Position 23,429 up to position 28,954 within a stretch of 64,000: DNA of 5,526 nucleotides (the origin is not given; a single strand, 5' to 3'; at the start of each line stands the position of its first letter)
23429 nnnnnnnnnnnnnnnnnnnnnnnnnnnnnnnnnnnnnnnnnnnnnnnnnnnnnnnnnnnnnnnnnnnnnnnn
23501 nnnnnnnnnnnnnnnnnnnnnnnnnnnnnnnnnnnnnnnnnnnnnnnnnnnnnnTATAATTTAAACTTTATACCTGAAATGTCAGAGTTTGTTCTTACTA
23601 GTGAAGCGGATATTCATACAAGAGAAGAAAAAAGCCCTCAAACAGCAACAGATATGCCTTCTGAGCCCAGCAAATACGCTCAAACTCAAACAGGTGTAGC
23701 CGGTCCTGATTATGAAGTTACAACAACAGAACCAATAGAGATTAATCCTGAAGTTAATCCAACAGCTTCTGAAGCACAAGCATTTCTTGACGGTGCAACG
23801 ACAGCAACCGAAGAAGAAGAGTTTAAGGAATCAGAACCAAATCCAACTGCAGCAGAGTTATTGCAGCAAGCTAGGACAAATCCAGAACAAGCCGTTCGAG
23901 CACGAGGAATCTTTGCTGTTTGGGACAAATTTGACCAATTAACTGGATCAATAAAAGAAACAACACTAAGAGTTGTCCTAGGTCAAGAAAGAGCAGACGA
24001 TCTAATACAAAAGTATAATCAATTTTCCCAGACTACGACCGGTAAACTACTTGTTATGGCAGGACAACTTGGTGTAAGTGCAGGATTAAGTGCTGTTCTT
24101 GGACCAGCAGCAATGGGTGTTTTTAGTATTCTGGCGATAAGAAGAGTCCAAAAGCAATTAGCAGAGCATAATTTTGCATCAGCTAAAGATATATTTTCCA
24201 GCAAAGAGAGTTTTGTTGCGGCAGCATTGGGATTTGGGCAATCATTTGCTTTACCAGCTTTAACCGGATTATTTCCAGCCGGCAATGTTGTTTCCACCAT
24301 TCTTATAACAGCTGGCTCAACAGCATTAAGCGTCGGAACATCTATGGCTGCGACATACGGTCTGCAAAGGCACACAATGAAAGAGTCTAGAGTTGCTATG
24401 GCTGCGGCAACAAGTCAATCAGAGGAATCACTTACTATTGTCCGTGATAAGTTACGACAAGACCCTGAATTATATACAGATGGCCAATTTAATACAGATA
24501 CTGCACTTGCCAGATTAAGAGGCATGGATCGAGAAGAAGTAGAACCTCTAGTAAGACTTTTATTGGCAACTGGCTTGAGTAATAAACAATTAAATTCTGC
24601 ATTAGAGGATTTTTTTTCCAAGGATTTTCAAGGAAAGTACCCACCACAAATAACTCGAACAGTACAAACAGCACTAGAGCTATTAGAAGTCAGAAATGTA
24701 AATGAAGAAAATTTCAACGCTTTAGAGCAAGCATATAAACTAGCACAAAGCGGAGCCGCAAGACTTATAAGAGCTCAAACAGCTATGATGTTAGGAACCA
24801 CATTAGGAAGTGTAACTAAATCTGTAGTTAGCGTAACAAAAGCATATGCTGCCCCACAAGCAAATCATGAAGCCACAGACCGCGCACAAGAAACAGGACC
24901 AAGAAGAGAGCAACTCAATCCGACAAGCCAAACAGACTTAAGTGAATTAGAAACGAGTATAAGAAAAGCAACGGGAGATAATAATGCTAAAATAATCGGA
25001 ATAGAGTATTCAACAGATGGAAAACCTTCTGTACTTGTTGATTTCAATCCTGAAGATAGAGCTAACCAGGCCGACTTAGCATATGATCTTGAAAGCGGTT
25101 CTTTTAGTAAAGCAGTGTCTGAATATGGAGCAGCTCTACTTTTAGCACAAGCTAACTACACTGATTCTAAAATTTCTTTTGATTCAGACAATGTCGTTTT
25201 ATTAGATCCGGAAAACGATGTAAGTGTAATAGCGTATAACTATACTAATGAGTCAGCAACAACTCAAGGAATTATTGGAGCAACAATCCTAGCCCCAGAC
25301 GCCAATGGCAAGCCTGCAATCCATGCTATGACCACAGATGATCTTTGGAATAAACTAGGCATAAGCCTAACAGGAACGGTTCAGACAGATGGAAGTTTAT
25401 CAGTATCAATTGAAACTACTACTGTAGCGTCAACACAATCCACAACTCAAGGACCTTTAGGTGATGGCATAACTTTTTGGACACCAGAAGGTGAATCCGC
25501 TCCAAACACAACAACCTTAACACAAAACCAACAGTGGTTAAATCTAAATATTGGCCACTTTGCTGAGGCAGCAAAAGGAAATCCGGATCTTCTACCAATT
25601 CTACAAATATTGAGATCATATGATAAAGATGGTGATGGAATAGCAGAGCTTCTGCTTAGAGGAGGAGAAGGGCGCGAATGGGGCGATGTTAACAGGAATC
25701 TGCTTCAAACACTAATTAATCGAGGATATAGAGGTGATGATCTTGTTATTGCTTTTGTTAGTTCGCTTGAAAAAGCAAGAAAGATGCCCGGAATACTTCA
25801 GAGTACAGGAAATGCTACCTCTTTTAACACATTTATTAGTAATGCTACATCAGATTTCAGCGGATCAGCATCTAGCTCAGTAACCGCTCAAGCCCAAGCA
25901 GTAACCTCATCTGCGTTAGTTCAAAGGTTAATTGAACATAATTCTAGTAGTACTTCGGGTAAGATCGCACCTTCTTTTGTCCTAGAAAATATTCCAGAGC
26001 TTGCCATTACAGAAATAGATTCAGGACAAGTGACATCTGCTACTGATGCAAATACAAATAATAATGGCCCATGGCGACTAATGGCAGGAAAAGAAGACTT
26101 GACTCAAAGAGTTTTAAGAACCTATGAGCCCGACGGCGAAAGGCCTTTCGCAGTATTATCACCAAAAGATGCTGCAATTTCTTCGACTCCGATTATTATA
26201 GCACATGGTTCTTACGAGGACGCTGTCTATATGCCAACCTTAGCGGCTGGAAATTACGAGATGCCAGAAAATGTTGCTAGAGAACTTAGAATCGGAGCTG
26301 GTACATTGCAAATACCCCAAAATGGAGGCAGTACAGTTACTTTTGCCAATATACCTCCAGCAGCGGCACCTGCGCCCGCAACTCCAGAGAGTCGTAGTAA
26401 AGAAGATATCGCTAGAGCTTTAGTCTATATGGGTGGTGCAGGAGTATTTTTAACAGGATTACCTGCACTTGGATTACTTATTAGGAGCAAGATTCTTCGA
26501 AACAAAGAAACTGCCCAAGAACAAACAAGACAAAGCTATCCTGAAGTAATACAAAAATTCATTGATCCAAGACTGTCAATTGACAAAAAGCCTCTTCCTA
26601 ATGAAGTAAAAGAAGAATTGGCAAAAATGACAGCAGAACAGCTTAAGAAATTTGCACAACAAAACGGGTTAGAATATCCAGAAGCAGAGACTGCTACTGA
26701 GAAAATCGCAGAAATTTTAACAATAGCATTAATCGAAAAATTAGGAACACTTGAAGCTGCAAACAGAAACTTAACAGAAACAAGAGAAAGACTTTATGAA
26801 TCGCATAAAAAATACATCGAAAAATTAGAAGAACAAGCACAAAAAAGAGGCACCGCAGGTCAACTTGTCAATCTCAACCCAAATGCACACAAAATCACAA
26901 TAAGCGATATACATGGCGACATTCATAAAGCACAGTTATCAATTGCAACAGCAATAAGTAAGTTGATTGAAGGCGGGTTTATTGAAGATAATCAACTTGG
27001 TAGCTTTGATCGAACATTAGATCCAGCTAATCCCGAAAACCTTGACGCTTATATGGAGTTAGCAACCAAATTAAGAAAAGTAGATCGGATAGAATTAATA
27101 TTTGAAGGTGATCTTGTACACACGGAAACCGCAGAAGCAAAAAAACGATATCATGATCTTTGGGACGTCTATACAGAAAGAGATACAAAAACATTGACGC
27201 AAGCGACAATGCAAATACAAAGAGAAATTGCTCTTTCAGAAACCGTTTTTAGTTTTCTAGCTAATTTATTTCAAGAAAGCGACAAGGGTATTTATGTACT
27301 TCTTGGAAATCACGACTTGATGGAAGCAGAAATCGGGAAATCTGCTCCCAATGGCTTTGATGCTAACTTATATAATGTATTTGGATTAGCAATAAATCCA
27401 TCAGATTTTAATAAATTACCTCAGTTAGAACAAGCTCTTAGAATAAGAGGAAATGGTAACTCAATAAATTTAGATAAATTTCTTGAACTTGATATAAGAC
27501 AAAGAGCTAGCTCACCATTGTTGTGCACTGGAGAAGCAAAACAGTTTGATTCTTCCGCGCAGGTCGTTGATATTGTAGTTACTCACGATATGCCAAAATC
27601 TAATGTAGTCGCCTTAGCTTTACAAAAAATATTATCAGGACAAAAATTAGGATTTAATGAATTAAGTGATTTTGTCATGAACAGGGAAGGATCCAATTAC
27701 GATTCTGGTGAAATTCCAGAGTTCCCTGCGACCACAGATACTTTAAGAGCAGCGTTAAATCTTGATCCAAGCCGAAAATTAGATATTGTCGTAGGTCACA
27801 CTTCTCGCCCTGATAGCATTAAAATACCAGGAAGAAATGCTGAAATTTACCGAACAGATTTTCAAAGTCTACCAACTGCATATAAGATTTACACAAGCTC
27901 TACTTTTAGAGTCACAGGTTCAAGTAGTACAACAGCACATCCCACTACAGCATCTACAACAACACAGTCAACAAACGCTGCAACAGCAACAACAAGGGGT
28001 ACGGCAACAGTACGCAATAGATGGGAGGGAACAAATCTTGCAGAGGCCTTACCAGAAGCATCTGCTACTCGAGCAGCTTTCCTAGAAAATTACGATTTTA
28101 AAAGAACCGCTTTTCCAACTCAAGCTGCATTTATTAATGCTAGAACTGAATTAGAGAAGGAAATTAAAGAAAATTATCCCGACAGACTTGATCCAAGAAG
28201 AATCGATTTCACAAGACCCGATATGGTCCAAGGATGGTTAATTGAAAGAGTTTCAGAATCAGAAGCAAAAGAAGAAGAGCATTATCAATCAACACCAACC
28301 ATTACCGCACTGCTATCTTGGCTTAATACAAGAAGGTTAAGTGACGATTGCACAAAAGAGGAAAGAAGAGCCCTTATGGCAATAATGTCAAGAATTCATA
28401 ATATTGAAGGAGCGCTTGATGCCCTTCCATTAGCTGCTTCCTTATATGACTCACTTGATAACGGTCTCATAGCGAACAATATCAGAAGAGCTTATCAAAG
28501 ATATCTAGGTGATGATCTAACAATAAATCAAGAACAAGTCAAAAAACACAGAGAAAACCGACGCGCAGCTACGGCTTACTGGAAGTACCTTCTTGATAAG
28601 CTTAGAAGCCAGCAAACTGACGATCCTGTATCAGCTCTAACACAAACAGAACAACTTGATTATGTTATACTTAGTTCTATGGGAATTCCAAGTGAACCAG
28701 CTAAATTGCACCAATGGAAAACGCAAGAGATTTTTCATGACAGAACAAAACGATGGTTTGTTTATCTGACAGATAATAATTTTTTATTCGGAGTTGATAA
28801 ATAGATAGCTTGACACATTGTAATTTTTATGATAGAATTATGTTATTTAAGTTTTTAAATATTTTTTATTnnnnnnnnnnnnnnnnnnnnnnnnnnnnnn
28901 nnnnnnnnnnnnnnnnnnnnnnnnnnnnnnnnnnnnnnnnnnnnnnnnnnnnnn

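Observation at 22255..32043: Candidate accessory segment: giant 1741-aa membrane protein with phosphoesterase motifs, a coiled-coil protein and a tyrosine recombinase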

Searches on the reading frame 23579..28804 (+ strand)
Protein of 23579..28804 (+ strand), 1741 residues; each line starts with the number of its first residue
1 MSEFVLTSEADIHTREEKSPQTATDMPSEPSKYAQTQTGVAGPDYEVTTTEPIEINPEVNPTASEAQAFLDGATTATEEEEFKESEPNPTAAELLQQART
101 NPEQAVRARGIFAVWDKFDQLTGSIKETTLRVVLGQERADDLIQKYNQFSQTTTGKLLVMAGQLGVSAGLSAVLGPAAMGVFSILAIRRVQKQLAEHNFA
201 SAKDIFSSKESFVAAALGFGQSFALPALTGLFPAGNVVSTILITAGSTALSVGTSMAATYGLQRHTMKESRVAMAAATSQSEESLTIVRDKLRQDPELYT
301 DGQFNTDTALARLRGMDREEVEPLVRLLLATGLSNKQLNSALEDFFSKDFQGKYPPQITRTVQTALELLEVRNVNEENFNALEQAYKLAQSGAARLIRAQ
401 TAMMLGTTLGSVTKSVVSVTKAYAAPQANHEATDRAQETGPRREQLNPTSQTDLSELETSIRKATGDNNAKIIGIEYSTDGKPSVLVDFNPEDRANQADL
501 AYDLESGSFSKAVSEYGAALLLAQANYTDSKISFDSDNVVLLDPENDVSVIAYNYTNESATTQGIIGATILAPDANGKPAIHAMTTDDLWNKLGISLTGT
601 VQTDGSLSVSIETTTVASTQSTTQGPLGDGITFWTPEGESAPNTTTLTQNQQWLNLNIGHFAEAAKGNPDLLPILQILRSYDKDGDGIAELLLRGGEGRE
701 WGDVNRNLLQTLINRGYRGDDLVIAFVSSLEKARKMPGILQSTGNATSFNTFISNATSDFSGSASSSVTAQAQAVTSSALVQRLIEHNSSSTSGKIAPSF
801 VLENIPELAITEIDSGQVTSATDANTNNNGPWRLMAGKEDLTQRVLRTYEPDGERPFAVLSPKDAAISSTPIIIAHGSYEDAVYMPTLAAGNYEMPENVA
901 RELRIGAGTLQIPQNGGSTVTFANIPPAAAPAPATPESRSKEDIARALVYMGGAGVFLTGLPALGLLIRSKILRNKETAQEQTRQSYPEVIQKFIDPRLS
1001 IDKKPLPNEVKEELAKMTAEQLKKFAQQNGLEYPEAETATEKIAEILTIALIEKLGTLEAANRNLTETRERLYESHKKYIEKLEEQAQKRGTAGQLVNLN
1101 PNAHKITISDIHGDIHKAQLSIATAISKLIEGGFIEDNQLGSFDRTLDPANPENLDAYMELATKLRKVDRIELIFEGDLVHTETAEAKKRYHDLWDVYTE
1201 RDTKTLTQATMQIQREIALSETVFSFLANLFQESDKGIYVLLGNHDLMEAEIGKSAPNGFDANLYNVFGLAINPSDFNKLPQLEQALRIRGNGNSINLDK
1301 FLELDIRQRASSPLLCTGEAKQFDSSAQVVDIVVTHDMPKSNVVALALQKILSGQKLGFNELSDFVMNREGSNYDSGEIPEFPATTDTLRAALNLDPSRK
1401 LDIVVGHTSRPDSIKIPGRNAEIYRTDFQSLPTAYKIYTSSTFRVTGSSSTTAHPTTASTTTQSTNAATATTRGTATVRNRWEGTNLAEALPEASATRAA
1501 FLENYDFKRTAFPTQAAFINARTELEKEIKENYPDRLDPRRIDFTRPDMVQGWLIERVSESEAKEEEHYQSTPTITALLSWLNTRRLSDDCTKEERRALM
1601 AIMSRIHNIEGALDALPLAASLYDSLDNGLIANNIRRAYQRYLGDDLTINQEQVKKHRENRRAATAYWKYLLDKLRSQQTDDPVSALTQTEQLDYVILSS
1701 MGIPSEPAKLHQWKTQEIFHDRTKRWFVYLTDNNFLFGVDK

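Call 4: search_protein_families(library=pfam, proteins=[window:23579-28804:+], max_evalue=0.1)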
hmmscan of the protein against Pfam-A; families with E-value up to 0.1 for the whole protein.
window:23579-28804:+ (1741 aa): 1 family
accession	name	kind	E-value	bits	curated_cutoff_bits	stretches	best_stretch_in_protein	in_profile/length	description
PF00149.33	Metallophos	-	0.0015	19.5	21.5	1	1108-1336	6-155/191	Calcineurin-like phosphoesterase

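Call 5: search_protein_families(library=ncbifam, proteins=[window:23579-28804:+], max_evalue=0.1)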
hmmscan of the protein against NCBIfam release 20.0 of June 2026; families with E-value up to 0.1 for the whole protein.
window:23579-28804:+ (1741 aa): 1 family
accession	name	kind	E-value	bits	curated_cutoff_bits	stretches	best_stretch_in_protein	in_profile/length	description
NF048002.1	spike_base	equivalog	0.03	14.6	28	0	1270-1294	18-42/85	spike base protein, RCAP_Rcc01079 family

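Call 6: find_homologous_proteins(query=window:23579-28804:+)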
Query window:23579-28804:+ (1741 aa): 2 proteins with E <= 0.001 among 8000 candidates.
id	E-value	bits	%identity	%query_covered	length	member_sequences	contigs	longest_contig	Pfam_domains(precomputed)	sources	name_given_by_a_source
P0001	0.0e+0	3848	100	100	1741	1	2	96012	-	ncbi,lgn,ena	-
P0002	0.0e+0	1889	55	96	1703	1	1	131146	-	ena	-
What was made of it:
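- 23579..28804 (+): Giant 1741-aa polytopic membrane protein (orphan family). Only itself and one 55% relative among 5.8e9 clusters (call 6).
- Checked: 'Poorly conserved' is correct: the giant has 2 hits among 5.8 billion clusters (call 6).
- The genes are orphans (call 6).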

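Call 7: find_encoding_contigs(protein=P0002, flank=10000, max_places=4)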
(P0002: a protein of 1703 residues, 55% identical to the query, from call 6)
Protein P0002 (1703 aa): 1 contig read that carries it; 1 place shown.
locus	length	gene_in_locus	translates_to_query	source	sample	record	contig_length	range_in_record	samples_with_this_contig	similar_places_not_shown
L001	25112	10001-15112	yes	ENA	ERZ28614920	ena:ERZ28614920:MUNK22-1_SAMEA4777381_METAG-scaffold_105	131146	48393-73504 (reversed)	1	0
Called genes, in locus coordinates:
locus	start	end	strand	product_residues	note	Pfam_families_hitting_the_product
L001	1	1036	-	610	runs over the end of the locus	PF05157:MshEN, PF00437:T2SSE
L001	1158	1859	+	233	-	PF13177:DNA_pol3_delta2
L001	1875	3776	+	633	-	PF02518:HATPase_c, PF13589:HATPase_c_3 (weak), PF00204:DNA_gyraseB, PF01751:Toprim, PF00986:DNA_gyraseB_C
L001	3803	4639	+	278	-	-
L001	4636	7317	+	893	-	PF00521:DNA_topoisoIV, PF03989:DNA_gyraseA_C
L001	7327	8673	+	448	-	PF02557:VanY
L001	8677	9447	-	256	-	-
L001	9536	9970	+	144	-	-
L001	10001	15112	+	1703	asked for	-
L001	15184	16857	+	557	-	-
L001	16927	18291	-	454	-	PF02899:Phage_int_SAM_1 (faint), PF00589:Phage_integrase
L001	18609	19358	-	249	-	-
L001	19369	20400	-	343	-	PF05496:RuvB_N, PF06068:TIP49 (faint), PF00004:AAA, PF07728:AAA_5, PF17864:AAA_lid_4, PF05491:WHD_RuvB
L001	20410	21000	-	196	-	PF01330:RuvA_N, PF14520:HHH_5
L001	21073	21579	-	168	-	PF02075:RuvC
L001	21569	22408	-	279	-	PF20772:TACO1_YebC_N, PF01709:Transcrip_reg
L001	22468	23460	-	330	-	PF13399:LytR_C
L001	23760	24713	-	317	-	PF00849:PseudoU_synth_2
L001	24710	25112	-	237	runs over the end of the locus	-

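Call 8: find_encoding_contigs(protein=P0001, flank=10000, max_places=4)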
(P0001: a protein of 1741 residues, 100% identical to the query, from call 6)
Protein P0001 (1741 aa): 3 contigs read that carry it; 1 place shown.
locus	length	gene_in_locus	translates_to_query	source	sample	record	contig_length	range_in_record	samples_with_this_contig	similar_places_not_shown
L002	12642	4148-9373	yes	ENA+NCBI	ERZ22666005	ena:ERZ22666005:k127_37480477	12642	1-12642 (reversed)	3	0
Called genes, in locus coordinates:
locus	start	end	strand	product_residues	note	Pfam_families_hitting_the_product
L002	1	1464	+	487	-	?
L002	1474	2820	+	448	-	PF02557:VanY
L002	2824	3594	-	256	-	-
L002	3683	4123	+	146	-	-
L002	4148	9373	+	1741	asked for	-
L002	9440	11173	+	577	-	-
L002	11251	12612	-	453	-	PF02899:Phage_int_SAM_1 (faint), PF13495:Phage_int_SAM_4 (faint), PF00589:Phage_integrase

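Call 53: search_protein_families(library=pfam, proteins=[L001:13151-14251:+], max_evalue=1)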
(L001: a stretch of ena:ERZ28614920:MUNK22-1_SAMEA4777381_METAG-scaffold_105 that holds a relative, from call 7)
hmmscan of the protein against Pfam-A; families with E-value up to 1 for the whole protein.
L001:13151-14251:+ (367 aa): 1 family
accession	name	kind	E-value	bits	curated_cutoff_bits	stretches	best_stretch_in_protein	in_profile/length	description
PF00149.33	Metallophos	-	0.005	17.7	21.5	1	23-257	6-156/191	Calcineurin-like phosphoesterase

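Call 54: search_protein_families(library=padloc, proteins=[window:23579-28804:+], max_evalue=0.1)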
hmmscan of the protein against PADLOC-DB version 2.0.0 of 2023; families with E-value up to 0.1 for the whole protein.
window:23579-28804:+ (1741 aa): 0 families

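Call 55: search_protein_families(library=ncbifam, proteins=[L001:13151-14251:+], max_evalue=1)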
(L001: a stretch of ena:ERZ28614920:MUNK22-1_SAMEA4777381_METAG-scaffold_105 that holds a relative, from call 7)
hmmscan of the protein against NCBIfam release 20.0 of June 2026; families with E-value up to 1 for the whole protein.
L001:13151-14251:+ (367 aa): 0 families

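Call 74: find_related_loci(query=A1, collection=metagenome_contigs, flank=8000)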
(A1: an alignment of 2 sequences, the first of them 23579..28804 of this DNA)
Query A1 (1741 aa) in metagenome_contigs; peptide patterns used: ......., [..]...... (x = any residue, [..] = any of these).
600 stretches matched a pattern, but none encodes a relative of the query by tblastn (E <= 1e-3).

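Call 86: find_related_loci(query=A1, collection=viral_contigs, flank=5000)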
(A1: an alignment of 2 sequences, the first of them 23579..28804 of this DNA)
Query A1 (1741 aa) in viral_contigs; peptide patterns used: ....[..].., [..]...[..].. (x = any residue, [..] = any of these).
154 stretches matched a pattern, but none encodes a relative of the query by tblastn (E <= 1e-3).

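Call 87: search_dna_similar(query=window:23579-28804:+, collection=phages, mode=protein, max_evalue=0.001, max_rows=10)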
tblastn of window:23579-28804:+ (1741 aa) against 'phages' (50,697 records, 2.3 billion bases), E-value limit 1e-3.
No match.

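Call 99: search_protein_families(library=phrogs, proteins=[window:23579-28804:+], max_evalue=0.01)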
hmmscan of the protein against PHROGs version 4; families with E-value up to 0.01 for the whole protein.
window:23579-28804:+ (1741 aa): 1 family
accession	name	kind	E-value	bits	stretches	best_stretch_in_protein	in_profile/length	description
phrog_3281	-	DNA, RNA and nucleotide metabolism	0.001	20.4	1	1009-1046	63-100/107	endonuclease VII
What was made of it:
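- There are no phage or viral relatives (calls 86, 87, 99).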

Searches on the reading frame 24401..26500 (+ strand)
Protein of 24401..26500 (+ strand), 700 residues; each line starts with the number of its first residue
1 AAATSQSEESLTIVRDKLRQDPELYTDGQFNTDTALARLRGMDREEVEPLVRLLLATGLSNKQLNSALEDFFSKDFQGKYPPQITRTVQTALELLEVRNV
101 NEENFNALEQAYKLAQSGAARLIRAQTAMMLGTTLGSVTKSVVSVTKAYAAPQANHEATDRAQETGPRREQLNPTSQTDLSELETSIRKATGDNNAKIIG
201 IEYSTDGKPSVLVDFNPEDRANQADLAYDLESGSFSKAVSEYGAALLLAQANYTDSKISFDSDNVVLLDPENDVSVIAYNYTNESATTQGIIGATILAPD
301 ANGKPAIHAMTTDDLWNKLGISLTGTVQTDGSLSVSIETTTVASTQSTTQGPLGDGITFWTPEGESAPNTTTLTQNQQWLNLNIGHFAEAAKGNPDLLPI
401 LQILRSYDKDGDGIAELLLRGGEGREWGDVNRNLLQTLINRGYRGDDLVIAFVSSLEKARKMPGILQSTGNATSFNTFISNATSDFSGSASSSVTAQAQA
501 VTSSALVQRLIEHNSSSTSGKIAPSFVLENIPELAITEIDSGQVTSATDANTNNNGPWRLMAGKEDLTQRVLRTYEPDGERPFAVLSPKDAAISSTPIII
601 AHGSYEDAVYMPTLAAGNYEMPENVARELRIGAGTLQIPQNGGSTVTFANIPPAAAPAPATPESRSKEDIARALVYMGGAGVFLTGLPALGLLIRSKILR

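Call 53: search_protein_families(library=pfam, proteins=[window:24401-26500:+], max_evalue=1)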
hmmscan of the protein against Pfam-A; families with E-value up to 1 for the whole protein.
window:24401-26500:+ (700 aa): 1 family
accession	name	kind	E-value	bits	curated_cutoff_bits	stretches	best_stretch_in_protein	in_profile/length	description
PF09361.15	Phasin_2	-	0.63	10.7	24.9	0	98-130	4-36/100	Phasin protein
